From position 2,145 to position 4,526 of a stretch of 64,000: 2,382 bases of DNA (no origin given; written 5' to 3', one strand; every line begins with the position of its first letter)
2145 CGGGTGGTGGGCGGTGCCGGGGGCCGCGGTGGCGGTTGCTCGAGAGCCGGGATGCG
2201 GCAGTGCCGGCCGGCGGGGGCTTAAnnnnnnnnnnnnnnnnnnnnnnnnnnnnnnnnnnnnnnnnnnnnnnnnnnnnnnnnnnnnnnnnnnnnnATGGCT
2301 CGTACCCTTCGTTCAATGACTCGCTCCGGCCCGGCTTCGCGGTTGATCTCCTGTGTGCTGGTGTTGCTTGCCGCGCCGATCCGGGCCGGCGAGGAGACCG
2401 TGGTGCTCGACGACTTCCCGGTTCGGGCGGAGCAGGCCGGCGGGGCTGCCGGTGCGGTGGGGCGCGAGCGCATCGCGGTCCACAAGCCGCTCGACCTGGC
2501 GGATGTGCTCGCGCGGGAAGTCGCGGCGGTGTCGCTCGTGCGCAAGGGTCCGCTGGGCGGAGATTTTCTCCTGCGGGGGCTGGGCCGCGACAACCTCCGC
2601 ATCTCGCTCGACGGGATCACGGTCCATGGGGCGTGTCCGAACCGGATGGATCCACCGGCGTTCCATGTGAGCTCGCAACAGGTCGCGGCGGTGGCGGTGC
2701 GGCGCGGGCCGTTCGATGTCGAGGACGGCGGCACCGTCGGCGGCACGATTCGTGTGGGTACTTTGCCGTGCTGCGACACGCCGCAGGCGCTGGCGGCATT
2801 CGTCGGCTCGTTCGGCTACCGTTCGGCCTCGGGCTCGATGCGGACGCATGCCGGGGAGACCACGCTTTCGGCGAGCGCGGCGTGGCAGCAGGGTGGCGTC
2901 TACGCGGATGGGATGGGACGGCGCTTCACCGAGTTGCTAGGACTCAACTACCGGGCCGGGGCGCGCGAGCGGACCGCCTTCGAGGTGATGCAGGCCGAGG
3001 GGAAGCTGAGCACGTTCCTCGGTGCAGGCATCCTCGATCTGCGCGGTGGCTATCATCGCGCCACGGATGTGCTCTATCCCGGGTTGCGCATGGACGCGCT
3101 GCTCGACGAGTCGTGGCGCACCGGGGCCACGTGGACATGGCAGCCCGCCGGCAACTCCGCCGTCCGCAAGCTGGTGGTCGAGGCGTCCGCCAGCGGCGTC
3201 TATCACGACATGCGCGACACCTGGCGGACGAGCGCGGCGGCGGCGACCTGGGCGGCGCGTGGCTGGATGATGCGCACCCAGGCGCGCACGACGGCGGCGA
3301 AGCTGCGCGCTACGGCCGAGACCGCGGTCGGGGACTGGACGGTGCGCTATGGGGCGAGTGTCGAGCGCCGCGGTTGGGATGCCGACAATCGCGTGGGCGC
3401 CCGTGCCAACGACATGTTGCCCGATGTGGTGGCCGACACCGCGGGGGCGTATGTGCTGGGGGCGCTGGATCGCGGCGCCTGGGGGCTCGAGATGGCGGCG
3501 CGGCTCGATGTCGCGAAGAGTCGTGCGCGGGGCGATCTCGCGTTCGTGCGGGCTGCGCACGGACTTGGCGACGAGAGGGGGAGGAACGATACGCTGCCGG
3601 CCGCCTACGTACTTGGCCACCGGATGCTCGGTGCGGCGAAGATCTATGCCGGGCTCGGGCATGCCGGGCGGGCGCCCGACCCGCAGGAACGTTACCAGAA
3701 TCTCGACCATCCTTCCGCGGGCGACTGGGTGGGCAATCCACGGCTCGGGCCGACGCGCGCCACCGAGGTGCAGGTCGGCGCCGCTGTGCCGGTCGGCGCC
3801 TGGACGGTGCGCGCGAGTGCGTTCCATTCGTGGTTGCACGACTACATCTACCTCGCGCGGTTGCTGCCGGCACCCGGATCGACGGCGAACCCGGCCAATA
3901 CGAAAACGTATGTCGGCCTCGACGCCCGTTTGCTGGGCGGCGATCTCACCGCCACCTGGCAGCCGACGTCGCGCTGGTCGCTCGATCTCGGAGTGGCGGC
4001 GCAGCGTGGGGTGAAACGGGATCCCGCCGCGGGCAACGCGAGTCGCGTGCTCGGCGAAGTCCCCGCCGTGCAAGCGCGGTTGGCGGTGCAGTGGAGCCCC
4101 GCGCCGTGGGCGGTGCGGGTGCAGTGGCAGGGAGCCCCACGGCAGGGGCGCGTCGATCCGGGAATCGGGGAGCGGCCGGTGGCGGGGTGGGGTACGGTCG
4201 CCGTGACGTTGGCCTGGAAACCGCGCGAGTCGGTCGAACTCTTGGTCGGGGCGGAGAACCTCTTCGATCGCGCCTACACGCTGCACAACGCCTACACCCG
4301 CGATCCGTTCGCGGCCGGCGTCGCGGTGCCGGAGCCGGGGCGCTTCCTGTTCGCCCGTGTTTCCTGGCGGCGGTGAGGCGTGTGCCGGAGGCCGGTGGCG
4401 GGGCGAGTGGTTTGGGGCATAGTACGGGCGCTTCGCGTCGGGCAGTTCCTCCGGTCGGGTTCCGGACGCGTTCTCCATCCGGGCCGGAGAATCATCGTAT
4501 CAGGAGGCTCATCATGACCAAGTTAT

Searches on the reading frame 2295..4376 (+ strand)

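Call 9: search_protein_families(library=pfam, proteins=[window:2295-4376:+], max_evalue=0.01)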
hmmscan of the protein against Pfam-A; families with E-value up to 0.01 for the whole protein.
window:2295-4376:+ (693 aa): 2 families
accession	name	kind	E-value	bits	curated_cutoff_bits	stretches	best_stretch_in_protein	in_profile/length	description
PF00593.30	TonB_dep_Rec_b-barrel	-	8.1e-23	82.4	27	1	270-656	59-436/436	TonB dependent receptor-like, beta-barrel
PF07715.20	Plug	-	2.1e-08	35.1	23.9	1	49-151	6-107/107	TonB-dependent Receptor Plug Domain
